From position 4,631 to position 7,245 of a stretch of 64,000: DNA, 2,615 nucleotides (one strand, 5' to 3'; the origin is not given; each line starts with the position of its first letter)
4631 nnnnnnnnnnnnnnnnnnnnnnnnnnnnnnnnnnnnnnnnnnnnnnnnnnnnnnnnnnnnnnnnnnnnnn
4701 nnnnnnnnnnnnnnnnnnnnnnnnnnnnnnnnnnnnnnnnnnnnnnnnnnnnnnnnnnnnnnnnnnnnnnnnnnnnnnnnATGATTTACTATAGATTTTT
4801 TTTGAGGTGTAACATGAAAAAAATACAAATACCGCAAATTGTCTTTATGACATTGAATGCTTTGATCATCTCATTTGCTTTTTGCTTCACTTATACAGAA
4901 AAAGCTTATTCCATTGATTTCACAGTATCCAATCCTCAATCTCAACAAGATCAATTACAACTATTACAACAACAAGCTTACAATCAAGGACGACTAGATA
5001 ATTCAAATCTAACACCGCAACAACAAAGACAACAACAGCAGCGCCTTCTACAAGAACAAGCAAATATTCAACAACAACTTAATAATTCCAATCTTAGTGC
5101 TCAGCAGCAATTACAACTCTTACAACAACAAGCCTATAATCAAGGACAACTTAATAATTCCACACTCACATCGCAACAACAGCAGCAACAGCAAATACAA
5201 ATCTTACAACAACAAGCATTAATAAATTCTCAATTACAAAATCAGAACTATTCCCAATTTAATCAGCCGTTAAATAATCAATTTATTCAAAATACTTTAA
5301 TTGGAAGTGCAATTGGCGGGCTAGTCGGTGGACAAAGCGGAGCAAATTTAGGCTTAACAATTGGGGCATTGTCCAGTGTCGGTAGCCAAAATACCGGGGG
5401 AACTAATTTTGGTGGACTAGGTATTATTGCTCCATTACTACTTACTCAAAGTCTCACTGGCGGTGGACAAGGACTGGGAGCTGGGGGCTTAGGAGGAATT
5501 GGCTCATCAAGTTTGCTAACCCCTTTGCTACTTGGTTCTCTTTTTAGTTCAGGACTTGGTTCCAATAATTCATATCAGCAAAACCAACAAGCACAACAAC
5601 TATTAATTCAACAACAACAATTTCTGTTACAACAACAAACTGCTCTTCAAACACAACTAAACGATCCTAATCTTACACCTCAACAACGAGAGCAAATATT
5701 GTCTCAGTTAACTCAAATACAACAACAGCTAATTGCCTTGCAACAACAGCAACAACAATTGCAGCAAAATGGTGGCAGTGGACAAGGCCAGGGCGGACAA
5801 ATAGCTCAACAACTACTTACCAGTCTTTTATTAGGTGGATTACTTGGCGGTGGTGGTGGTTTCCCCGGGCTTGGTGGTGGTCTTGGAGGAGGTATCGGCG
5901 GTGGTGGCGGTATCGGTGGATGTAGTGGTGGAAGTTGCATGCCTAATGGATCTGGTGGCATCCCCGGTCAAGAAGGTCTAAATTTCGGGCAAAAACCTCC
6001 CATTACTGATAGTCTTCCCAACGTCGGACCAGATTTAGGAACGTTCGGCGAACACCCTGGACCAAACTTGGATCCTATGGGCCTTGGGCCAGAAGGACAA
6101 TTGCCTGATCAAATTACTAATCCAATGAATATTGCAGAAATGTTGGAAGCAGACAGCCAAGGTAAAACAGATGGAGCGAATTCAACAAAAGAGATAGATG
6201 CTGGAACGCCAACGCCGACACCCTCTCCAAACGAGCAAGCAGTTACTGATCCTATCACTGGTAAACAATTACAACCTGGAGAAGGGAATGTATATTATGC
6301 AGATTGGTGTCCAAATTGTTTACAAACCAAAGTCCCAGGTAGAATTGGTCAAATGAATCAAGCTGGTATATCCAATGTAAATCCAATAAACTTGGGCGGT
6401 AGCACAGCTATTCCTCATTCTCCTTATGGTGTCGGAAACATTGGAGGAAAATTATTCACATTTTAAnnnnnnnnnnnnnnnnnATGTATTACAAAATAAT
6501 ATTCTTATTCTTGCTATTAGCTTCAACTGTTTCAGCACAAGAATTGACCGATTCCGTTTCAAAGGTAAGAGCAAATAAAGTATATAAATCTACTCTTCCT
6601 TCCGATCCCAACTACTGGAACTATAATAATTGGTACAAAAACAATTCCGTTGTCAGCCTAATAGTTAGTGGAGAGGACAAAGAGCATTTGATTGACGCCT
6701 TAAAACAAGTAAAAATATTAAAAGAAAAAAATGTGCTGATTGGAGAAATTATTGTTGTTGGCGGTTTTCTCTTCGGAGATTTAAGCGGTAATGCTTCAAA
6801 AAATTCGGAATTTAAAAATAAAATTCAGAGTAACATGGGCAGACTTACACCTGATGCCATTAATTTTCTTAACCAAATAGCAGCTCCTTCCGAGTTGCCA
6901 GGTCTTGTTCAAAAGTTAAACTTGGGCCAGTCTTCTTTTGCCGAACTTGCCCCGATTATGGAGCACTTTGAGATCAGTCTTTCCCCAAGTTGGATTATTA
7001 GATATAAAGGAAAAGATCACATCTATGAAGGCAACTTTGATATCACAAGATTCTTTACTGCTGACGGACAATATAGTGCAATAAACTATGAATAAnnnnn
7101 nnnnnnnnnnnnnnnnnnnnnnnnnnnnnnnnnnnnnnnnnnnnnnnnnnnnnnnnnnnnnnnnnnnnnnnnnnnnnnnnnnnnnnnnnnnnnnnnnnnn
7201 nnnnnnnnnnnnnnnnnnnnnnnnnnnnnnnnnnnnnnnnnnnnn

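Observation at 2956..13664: Candidate new system: diverged F-type pilus-assembly module linked to Cys-peptidase cargo and a serpin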

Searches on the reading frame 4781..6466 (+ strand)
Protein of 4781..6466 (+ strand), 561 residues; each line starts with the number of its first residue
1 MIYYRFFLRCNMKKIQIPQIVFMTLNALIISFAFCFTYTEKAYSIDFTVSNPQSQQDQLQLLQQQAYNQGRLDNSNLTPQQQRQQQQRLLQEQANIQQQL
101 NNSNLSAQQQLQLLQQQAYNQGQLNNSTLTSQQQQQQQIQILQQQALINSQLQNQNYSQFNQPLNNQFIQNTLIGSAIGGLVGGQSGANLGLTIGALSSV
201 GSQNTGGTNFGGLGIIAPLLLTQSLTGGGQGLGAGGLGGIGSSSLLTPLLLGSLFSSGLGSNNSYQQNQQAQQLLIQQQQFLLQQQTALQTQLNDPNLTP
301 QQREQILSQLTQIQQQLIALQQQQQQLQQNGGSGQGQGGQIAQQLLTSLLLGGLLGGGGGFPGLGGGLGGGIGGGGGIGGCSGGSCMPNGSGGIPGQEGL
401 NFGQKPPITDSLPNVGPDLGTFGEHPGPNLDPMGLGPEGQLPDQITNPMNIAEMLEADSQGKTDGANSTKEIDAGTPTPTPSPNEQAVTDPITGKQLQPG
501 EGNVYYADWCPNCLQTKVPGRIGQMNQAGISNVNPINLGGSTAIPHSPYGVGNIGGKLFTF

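Call 4: search_protein_families(library=pfam, proteins=[window:4781-6466:+], max_evalue=1)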
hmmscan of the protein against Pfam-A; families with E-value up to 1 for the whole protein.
window:4781-6466:+ (561 aa): 0 families

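Call 5: search_protein_families(library=ncbifam, proteins=[window:4781-6466:+], max_evalue=1)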
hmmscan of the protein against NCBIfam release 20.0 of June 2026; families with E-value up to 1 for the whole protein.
window:4781-6466:+ (561 aa): 1 family
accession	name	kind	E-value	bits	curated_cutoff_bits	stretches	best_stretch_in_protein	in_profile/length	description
NF051486.1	E492_microcin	equivalog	0.06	13.9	50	1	151-203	8-63/88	E492 group microcin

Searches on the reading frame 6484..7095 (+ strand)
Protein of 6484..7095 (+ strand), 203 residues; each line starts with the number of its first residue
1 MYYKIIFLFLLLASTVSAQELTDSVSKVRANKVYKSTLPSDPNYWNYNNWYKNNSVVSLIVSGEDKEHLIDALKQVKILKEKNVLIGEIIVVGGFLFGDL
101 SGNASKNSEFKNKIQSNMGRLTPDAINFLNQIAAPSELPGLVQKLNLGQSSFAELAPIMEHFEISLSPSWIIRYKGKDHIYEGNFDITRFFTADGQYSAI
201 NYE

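Call 4: search_protein_families(library=pfam, proteins=[window:6484-7095:+], max_evalue=1)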
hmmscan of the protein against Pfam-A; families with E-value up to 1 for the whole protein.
window:6484-7095:+ (203 aa): 1 family
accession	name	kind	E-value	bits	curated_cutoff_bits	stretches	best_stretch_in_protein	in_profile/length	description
PF15574.11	Imm48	-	0.16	12.2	25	1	90-133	27-70/123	Immunity protein 48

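Call 5: search_protein_families(library=ncbifam, proteins=[window:6484-7095:+], max_evalue=1)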
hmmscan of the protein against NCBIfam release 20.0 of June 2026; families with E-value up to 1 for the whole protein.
window:6484-7095:+ (203 aa): 0 families
